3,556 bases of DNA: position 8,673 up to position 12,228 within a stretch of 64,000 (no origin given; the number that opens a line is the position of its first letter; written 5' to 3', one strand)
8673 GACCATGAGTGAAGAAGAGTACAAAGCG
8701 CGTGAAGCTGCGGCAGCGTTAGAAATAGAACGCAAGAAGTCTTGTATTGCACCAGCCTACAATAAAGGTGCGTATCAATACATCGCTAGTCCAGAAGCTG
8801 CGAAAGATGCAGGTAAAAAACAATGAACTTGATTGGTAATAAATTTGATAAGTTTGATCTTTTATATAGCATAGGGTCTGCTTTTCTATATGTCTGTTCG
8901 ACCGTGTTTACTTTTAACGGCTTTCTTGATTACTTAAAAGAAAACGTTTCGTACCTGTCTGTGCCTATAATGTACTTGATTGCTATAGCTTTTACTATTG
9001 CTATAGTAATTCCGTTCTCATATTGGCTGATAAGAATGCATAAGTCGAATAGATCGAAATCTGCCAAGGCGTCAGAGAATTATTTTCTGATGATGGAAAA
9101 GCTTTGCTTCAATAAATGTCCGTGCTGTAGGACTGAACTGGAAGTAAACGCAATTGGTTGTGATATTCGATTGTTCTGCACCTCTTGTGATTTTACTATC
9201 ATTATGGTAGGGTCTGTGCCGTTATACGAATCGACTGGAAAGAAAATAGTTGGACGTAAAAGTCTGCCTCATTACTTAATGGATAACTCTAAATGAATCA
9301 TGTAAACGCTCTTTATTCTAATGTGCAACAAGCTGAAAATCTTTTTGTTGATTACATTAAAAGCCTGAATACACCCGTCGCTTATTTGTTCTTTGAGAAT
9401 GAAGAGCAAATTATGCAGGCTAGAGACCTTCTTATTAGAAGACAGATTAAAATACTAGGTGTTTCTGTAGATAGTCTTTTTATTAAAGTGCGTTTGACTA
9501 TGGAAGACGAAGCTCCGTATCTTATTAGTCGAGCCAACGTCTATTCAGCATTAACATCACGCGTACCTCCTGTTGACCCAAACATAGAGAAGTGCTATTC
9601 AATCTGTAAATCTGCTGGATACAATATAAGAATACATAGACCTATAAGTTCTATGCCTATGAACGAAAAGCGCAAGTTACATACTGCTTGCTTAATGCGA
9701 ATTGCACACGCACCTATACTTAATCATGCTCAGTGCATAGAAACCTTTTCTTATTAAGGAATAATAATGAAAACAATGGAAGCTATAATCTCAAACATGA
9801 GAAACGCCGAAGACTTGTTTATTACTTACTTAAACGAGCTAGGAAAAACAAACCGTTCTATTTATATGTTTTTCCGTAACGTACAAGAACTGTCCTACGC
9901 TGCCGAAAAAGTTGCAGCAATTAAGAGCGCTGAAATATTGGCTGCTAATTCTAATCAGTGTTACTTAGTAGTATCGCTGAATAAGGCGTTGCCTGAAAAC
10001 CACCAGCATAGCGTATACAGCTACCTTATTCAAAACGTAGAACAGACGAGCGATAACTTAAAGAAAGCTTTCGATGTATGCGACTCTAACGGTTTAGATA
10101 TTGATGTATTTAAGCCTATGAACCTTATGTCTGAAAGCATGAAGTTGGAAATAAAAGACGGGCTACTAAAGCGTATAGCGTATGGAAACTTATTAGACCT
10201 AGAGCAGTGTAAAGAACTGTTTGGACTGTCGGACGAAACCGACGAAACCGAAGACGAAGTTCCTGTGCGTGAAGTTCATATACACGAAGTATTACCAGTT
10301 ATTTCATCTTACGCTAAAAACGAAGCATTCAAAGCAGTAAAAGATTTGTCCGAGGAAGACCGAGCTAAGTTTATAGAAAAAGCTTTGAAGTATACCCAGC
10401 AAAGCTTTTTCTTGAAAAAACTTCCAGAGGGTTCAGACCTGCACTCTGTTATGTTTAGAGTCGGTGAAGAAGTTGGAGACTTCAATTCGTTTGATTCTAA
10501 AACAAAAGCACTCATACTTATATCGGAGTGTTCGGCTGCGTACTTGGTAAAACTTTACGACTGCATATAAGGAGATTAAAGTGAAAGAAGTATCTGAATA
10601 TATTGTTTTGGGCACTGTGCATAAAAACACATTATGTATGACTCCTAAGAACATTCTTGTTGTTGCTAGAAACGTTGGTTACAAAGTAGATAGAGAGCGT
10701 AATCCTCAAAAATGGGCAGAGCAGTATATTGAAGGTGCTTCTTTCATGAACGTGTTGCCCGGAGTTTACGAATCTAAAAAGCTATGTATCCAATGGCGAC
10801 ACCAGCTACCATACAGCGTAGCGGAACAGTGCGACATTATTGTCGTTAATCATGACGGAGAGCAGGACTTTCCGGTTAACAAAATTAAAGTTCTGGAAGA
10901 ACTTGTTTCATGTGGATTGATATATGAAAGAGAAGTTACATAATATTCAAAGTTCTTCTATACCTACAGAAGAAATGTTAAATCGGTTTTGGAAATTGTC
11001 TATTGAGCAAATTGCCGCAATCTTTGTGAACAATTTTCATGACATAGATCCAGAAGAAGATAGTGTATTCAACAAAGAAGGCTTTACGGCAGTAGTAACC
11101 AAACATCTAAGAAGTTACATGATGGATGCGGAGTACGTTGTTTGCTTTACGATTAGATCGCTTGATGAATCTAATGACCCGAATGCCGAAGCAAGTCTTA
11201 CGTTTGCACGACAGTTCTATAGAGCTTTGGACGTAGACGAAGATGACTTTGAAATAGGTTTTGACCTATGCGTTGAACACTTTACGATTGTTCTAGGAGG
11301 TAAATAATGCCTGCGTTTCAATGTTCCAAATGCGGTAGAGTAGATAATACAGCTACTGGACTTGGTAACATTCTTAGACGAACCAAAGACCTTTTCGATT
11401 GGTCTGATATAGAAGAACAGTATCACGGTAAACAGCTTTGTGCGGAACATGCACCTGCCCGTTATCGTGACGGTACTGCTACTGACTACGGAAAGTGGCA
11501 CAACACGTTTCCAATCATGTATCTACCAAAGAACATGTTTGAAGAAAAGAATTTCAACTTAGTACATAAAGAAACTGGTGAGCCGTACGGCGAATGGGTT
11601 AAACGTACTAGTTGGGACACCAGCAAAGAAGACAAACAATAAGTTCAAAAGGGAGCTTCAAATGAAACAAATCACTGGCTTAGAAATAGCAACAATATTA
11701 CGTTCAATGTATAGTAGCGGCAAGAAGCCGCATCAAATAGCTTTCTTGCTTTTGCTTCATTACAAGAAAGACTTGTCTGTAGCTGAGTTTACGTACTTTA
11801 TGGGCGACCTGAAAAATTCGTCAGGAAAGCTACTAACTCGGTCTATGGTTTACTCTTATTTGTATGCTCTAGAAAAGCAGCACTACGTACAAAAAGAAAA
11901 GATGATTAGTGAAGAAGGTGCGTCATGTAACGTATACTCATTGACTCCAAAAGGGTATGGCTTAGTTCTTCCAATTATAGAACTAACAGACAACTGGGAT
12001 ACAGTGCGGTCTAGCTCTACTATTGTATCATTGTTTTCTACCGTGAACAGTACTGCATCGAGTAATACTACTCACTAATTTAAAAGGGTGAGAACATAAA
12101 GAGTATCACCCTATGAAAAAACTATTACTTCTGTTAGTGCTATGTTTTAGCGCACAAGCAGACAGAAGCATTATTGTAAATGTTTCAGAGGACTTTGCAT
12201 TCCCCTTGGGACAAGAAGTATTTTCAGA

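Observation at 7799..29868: Recurrent promoter class: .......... at fixed spacing from an extended -10 with no -35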

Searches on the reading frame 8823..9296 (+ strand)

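Call 62: search_protein_families(library=pfam, proteins=[window:8823-9296:+], max_evalue=0.05)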
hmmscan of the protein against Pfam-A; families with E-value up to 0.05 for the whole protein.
window:8823-9296:+ (157 aa): 1 family
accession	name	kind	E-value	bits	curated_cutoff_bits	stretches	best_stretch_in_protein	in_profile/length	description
PF06107.17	DUF951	-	0.02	15.3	25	1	100-128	14-42/55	Bacterial protein of unknown function (DUF951)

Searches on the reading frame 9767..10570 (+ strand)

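Call 62: search_protein_families(library=pfam, proteins=[window:9767-10570:+], max_evalue=0.05)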
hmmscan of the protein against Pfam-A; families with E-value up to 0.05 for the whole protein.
window:9767-10570:+ (267 aa): 1 family
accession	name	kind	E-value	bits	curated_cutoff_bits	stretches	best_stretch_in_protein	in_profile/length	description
PF09958.14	DUF2192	-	0.034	14.1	21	0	152-217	70-135/229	Uncharacterized protein conserved in archaea (DUF2192)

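Call 82: search_protein_families(library=phrogs, proteins=[window:9767-10570:+], max_evalue=0.01)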
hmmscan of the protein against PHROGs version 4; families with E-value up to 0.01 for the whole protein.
window:9767-10570:+ (267 aa): 0 families

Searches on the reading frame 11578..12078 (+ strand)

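Call 62: search_protein_families(library=pfam, proteins=[window:11578-12078:+], max_evalue=0.05)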
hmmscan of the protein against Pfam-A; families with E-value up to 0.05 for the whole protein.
window:11578-12078:+ (166 aa): 2 families
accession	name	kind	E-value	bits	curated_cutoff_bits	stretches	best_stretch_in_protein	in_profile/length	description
PF03551.20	PadR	-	1.8e-05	25.1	27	1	85-126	28-69/75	Transcriptional regulator PadR-like family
PF06576.17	DUF1133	-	0.045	13.6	23.1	0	17-75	40-99/176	Protein of unknown function (DUF1133)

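Call 82: search_protein_families(library=phrogs, proteins=[window:11578-12078:+], max_evalue=0.01)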
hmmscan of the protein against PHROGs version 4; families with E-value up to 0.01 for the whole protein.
window:11578-12078:+ (166 aa): 1 family
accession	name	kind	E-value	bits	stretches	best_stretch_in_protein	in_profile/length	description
phrog_11195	-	unknown function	0.0005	20.5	1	76-142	41-103/122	-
